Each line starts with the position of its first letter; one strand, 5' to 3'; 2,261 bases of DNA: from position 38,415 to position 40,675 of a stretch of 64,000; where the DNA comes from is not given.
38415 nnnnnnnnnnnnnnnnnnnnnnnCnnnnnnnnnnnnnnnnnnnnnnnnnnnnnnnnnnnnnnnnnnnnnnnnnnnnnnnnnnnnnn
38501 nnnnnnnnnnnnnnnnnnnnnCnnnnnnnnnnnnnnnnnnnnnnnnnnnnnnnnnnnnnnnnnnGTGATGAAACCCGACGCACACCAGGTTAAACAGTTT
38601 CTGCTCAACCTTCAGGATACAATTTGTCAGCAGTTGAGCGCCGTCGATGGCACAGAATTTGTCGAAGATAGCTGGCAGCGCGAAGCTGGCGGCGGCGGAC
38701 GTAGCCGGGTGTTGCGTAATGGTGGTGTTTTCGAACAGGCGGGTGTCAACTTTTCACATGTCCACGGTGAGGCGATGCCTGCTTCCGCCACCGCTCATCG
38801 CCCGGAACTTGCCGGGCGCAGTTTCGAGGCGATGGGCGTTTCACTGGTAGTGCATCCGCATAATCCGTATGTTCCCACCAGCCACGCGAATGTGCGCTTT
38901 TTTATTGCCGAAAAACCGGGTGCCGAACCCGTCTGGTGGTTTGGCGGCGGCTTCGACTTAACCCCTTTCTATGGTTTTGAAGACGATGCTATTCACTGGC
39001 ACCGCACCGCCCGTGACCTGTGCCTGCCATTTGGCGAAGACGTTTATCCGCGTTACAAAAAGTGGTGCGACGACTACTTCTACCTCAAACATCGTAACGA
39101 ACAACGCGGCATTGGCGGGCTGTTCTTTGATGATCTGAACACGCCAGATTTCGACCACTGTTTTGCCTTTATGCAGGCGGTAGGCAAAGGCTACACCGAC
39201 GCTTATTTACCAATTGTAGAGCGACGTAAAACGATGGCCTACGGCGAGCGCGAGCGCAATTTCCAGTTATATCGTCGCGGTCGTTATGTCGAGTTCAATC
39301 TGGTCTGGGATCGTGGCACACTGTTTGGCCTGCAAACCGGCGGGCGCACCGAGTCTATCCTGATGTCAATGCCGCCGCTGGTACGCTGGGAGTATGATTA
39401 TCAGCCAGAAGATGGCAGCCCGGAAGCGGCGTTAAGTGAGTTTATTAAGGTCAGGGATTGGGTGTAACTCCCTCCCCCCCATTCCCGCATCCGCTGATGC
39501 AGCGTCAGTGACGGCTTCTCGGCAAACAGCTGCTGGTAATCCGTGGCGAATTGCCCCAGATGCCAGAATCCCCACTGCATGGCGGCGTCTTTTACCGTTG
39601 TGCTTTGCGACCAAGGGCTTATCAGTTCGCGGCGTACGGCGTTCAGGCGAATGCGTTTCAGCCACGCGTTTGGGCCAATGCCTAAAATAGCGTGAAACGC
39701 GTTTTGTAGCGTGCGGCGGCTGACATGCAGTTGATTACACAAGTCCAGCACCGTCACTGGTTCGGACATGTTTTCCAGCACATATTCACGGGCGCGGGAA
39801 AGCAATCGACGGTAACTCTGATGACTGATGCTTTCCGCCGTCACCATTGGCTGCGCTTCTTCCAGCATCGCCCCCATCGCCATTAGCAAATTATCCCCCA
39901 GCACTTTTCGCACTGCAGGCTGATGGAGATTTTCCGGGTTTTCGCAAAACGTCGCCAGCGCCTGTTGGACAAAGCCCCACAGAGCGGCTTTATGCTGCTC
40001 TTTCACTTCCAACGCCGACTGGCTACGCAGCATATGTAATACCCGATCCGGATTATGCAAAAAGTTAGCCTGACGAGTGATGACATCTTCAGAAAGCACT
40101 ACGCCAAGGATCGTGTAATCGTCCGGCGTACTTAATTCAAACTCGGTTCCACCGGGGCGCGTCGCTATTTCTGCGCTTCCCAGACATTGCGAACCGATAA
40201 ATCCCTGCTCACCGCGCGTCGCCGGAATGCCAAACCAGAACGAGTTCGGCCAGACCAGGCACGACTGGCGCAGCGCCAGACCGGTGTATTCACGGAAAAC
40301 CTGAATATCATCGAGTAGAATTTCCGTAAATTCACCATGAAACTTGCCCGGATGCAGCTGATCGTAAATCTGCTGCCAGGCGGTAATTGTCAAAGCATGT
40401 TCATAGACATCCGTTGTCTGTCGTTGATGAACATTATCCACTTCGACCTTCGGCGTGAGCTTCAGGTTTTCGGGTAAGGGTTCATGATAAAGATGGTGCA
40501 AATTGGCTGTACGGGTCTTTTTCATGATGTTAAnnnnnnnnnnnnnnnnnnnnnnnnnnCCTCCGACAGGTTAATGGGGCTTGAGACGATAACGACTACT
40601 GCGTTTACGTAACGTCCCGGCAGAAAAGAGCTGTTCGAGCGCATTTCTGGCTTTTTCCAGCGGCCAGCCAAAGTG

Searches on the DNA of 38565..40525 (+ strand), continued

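Call 20: get_annotated_region(hit=H173, flank=200)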
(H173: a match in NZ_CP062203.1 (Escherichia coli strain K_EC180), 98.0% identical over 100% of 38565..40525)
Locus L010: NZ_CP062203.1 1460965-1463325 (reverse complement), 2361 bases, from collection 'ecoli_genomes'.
description: Escherichia coli strain K_EC180 chromosome, complete genome
organism: Escherichia coli strain K_EC180 (NCBI taxid 562)
replicon: chromosome; assembly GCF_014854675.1
host: swine; source: feces; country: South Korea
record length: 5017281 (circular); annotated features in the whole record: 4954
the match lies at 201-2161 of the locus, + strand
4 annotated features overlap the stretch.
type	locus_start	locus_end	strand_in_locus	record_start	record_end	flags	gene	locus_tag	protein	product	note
CDS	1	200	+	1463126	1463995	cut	amiA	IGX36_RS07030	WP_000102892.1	N-acetylmuramoyl-L-alanine amidase AmiA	-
CDS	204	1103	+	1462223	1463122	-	hemF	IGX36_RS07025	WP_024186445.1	oxygen-dependent coproporphyrinogen oxidase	-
CDS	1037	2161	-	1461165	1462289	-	eutR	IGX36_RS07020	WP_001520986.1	HTH-type transcriptional regulator EutR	-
CDS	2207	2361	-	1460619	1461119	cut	eutK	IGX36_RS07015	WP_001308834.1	ethanolamine utilization microcompartment protein EutK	-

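Call 24: search_dna_similar(query=L007:1026-1176:+, collection=ecoli_genomes, mode=near, max_rows=60, rows=best)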
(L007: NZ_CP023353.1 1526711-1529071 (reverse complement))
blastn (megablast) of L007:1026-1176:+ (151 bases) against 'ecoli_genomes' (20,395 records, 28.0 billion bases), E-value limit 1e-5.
Records with a match: 5420; places in all: 5431; records where one place covers at least 80% of the query: 5391.
Genomes with a match: 5419 of 5426; with a place that covers at least 80% of the query: 5390. Places per genome that has any: lowest 1, median 1, highest 2. On chromosomes: 5430 places; on plasmids: 1.
Best place of each record, by identity: >=99% 27; 95-99% 547; 90-95% 4837; 80-90% 9.
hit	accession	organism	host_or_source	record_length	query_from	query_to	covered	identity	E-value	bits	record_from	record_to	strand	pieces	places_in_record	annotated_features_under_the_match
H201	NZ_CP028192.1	Escherichia coli strain CFSAN018748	tissue and/or biological fluid swine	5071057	1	151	100%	100.0%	2e-72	279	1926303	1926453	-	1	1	eutR: HTH-type transcriptional regulator EutR | hemF: oxygen-dependent coproporphyrinogen oxidase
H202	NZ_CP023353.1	Escherichia coli strain 746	canine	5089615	1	151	100%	100.0%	2e-72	279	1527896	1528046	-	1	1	eutR: HTH-type transcriptional regulator EutR | hemF: oxygen-dependent coproporphyrinogen oxidase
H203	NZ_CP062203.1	Escherichia coli strain K_EC180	swine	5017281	1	151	100%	100.0%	2e-72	279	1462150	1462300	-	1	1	eutR: HTH-type transcriptional regulator EutR | hemF: oxygen-dependent coproporphyrinogen oxidase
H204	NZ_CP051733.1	Escherichia coli strain SCU-109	Homo sapiens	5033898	1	151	100%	100.0%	2e-72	279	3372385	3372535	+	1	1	eutR: HTH-type transcriptional regulator EutR | hemF: oxygen-dependent coproporphyrinogen oxidase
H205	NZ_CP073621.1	Escherichia coli strain CE2050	Chroicocephalus novaehollandiae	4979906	1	151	100%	100.0%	2e-72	279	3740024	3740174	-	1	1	eutR: HTH-type transcriptional regulator EutR | hemF: oxygen-dependent coproporphyrinogen oxidase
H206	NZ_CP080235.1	Escherichia coli O139:H1 strain W13-16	Sus scrofa scrofa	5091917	1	151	100%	100.0%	2e-72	279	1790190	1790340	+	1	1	eutR: HTH-type transcriptional regulator EutR | hemF: oxygen-dependent coproporphyrinogen oxidase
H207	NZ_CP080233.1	Escherichia coli O139:H1 strain P15-25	Sus scrofa domesticus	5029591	1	151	100%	100.0%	2e-72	279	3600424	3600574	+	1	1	eutR: HTH-type transcriptional regulator EutR | hemF: oxygen-dependent coproporphyrinogen oxidase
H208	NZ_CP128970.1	Escherichia coli strain TUM1886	missing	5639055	1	151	100%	100.0%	2e-72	279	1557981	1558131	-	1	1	eutR: HTH-type transcriptional regulator EutR | hemF: oxygen-dependent coproporphyrinogen oxidase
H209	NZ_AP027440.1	Escherichia coli strain EC556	Sus scrofa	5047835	1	151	100%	100.0%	2e-72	279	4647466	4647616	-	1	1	eutR: HTH-type transcriptional regulator EutR | hemF: oxygen-dependent coproporphyrinogen oxidase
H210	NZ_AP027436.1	Escherichia coli strain EC571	Sus scrofa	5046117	1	151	100%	100.0%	2e-72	279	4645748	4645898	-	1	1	eutR: HTH-type transcriptional regulator EutR | hemF: oxygen-dependent coproporphyrinogen oxidase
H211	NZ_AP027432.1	Escherichia coli strain EC581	Sus scrofa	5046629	1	151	100%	100.0%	2e-72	279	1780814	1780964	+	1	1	eutR: HTH-type transcriptional regulator EutR | hemF: oxygen-dependent coproporphyrinogen oxidase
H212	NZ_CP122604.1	Escherichia coli strain ETEC6334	Sus scrofa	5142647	1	151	100%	100.0%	2e-72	279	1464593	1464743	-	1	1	eutR: HTH-type transcriptional regulator EutR | hemF: oxygen-dependent coproporphyrinogen oxidase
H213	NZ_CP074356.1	Escherichia coli strain XJ6.1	bovine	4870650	1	151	100%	100.0%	2e-72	279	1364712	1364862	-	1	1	eutR: HTH-type transcriptional regulator EutR | hemF: oxygen-dependent coproporphyrinogen oxidase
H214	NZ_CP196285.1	Escherichia coli strain ECamp083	Homo sapiens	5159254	1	151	100%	100.0%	2e-72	279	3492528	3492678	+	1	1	eutR: HTH-type transcriptional regulator EutR | hemF: oxygen-dependent coproporphyrinogen oxidase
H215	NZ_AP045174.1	Escherichia coli strain JNEC-KY178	Homo sapiens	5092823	1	151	100%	100.0%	2e-72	279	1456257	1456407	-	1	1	eutR: HTH-type transcriptional regulator EutR | hemF: oxygen-dependent coproporphyrinogen oxidase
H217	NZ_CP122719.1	Escherichia coli strain ETEC1748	Sus scrofa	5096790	1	151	100%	99.3%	3e-70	272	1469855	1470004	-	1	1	eutR: HTH-type transcriptional regulator EutR | hemF: oxygen-dependent coproporphyrinogen oxidase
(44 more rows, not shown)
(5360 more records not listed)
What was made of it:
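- The nearest genomes that keep the stop differ at a further marker (call 24). In the 746 haplotype group the absence of the stop is clade-wide, 27 of 27 (call 24).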

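Call 27: get_annotated_region(hit=H217, flank=1200)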
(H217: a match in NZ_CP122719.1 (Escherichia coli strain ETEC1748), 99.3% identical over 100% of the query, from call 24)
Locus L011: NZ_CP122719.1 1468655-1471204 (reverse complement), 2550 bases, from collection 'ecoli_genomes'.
description: Escherichia coli strain ETEC1748 chromosome, complete genome
organism: Escherichia coli strain ETEC1748 (NCBI taxid 562)
replicon: chromosome; assembly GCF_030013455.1
host: Sus scrofa; source: feces; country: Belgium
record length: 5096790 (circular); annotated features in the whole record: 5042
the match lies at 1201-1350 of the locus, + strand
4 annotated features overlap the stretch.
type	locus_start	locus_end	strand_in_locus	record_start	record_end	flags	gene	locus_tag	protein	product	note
CDS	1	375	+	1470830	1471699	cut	amiA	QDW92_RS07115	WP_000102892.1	N-acetylmuramoyl-L-alanine amidase AmiA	-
CDS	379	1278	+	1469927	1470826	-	hemF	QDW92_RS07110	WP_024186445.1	oxygen-dependent coproporphyrinogen oxidase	-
CDS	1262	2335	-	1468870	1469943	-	eutR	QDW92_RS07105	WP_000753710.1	HTH-type transcriptional regulator EutR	-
CDS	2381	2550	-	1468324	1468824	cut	eutK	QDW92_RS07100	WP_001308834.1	ethanolamine utilization microcompartment protein EutK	-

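Call 34: get_annotated_region(hit=H109, flank=1200)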
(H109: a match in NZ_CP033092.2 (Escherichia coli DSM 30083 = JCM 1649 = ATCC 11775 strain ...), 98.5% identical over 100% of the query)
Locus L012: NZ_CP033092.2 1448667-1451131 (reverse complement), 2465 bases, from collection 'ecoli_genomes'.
description: Escherichia coli DSM 30083 = JCM 1649 = ATCC 11775 chromosome, complete genome
organism: Escherichia coli DSM 30083 = JCM 1649 = ATCC 11775 strain ATCC 11775 (NCBI taxid 866789)
replicon: chromosome; assembly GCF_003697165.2
host: -; source: -; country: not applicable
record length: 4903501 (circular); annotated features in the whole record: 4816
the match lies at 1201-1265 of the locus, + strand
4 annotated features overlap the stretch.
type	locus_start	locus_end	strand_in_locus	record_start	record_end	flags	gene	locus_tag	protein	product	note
CDS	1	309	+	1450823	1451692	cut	amiA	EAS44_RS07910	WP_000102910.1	N-acetylmuramoyl-L-alanine amidase AmiA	-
CDS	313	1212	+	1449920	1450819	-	hemF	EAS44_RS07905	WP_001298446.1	oxygen-dependent coproporphyrinogen oxidase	-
CDS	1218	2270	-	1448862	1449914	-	eutR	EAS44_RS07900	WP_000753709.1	HTH-type transcriptional regulator EutR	-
CDS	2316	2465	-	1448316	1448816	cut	eutK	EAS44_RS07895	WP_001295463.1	ethanolamine utilization microcompartment protein EutK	-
